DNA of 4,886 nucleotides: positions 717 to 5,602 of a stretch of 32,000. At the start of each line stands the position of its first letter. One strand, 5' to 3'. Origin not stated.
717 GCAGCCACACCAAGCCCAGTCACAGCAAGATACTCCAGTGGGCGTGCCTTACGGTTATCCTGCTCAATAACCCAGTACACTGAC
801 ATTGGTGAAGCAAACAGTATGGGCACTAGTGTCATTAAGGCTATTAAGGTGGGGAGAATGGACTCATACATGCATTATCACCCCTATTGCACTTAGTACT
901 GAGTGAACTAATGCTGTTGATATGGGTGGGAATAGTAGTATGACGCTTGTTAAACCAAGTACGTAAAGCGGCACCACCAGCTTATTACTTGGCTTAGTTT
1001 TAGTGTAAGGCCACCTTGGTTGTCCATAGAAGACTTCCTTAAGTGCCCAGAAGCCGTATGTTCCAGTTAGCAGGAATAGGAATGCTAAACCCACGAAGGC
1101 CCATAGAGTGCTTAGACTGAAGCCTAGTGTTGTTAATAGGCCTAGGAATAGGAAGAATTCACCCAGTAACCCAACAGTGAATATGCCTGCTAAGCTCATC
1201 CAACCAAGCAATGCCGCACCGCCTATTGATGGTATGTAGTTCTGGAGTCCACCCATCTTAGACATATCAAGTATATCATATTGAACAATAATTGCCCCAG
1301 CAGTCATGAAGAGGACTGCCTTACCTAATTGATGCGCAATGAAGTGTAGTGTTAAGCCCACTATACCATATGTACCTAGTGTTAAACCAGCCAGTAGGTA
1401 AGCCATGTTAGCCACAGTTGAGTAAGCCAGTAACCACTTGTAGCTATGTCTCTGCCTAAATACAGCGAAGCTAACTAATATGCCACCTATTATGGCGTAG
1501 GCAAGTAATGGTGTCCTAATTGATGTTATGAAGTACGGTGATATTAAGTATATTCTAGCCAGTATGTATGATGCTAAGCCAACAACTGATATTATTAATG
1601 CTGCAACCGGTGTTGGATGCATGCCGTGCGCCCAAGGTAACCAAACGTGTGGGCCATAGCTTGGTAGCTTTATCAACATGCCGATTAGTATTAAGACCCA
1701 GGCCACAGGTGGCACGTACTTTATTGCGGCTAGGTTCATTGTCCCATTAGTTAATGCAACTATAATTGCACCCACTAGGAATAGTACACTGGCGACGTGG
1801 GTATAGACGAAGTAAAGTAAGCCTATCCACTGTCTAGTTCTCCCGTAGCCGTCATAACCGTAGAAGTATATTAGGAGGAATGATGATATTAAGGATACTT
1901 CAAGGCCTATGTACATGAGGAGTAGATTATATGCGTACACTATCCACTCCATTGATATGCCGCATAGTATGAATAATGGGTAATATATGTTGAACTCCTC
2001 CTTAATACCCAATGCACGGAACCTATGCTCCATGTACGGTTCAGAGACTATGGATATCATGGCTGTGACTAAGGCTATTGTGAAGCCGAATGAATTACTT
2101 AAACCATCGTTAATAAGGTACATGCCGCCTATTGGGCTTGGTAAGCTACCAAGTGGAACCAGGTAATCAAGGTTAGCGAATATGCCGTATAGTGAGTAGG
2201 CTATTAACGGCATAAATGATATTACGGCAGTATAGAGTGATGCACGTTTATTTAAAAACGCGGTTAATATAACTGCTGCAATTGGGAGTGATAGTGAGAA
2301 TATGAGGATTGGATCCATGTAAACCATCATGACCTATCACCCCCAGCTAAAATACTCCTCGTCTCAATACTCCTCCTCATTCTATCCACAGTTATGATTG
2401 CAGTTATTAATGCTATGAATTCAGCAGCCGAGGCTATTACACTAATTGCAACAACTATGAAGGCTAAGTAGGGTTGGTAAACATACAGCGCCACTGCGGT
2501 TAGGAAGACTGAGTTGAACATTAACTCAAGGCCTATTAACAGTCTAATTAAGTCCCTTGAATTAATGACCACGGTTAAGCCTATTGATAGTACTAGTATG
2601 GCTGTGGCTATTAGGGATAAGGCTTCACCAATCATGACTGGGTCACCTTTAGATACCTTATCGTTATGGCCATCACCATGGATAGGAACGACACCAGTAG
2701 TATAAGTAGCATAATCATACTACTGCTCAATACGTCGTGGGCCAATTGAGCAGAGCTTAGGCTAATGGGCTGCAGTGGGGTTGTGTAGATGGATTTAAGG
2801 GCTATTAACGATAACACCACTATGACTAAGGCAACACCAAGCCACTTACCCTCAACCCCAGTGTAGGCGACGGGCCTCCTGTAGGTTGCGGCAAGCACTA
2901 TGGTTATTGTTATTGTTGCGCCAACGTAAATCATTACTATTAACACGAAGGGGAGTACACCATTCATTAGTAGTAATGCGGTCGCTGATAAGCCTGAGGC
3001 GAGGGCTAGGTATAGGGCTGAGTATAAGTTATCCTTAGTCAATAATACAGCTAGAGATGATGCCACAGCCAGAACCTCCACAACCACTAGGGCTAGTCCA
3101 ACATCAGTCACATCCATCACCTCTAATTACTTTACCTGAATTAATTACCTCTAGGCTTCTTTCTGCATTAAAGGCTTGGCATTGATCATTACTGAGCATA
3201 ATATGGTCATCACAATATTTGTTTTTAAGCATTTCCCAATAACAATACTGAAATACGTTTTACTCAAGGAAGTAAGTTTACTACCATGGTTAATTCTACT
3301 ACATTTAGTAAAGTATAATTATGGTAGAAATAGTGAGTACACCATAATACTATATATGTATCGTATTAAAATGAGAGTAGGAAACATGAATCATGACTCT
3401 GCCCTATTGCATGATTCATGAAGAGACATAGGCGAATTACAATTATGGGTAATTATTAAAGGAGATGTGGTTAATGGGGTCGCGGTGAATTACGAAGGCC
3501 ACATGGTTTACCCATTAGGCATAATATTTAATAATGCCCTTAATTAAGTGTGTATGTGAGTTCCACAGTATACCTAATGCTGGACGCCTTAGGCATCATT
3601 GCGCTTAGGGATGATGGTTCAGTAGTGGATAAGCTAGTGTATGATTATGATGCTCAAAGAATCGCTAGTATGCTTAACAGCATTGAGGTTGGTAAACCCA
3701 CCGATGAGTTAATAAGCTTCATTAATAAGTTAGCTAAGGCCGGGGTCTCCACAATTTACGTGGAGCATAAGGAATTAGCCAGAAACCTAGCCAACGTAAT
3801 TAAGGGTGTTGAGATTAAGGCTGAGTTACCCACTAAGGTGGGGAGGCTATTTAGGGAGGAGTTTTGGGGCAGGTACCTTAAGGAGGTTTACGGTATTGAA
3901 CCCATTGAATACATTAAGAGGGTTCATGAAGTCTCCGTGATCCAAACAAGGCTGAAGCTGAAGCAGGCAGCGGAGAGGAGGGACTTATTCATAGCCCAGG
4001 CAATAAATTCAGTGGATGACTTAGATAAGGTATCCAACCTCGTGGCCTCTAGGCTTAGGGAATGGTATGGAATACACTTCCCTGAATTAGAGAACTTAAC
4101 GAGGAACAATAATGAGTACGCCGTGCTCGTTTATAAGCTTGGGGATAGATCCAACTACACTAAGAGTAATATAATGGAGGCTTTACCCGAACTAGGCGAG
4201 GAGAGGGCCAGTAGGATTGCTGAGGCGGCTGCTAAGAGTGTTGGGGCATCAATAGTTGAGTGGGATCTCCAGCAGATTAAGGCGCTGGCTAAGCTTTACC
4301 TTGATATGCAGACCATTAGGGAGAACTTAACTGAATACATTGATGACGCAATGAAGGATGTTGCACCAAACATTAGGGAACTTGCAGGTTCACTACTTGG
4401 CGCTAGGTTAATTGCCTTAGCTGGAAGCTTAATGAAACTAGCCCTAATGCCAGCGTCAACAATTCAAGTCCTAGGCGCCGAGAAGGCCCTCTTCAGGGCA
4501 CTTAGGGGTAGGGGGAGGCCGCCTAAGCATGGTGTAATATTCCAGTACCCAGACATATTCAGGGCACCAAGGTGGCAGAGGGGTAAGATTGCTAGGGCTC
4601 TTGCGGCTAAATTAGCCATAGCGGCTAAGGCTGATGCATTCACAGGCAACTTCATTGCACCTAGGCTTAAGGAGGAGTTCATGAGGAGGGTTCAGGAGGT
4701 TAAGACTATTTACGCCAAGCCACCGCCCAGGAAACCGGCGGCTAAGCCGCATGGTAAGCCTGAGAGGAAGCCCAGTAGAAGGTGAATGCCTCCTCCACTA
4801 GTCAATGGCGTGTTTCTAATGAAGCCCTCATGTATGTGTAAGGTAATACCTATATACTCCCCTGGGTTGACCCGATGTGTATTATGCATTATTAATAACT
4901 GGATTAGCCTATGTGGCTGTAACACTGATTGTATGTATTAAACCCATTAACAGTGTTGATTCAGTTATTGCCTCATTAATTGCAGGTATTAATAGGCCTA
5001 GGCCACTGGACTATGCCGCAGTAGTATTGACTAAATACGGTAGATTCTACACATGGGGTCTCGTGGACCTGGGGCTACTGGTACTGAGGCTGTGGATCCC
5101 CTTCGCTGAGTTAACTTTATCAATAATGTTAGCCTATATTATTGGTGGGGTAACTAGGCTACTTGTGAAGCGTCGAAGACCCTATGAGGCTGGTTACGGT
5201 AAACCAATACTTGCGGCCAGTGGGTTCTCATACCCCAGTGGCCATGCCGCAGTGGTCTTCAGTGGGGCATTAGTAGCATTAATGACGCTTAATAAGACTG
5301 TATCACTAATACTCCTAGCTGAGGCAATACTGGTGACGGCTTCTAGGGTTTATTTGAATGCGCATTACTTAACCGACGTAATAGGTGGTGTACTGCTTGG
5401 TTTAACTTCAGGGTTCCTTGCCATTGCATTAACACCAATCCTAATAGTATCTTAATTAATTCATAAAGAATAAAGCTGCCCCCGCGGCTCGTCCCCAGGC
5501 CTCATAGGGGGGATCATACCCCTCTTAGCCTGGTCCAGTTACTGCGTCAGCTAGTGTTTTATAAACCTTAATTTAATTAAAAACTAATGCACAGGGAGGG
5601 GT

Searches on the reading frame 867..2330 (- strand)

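Call 46: search_protein_families(library=pfam, proteins=[window:867-2330:-], max_evalue=0.00001)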
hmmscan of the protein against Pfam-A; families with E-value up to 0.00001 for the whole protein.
window:867-2330:- (488 aa): 1 family
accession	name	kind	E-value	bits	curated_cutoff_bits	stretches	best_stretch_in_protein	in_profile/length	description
PF00361.26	Proton_antipo_M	-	5.1e-37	128.1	21.5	1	133-403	1-280/294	NADH:quinone oxidoreductase/Mrp antiporter, TM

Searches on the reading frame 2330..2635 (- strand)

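Call 46: search_protein_families(library=pfam, proteins=[window:2330-2635:-], max_evalue=0.00001)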
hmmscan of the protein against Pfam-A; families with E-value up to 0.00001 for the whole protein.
window:2330-2635:- (102 aa): 1 family
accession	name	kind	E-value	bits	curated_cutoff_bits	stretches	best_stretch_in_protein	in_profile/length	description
PF00420.29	Oxidored_q2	-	1.8e-09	37.6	26.1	1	9-95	3-90/95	NADH-ubiquinone/plastoquinone oxidoreductase chain 4L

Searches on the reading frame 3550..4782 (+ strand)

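Call 46: search_protein_families(library=pfam, proteins=[window:3550-4782:+], max_evalue=0.00001)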
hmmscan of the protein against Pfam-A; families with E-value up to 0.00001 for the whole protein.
window:3550-4782:+ (411 aa): 2 families
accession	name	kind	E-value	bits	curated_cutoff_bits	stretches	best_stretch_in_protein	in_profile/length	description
PF01798.23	Nop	-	1.5e-68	231.1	25.4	1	155-382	2-227/228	snoRNA binding domain, fibrillarin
PF21572.2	Nop5_56-rel_N_Arc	-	1.8e-11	44.9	27.8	1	7-138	2-128/128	Archaeal Nop5/56-rel, N-terminal domain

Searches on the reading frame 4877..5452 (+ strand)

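Call 46: search_protein_families(library=pfam, proteins=[window:4877-5452:+], max_evalue=0.00001)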
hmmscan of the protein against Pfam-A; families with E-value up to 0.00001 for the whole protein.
window:4877-5452:+ (192 aa): 2 families
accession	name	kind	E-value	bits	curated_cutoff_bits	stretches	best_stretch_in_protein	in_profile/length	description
PF01569.27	PAP2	-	1.3e-17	64.2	27.2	1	78-185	4-124/130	PAP2 superfamily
PF14378.12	PAP2_3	-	7.6e-07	29.6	27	1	115-178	123-187/190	PAP2 superfamily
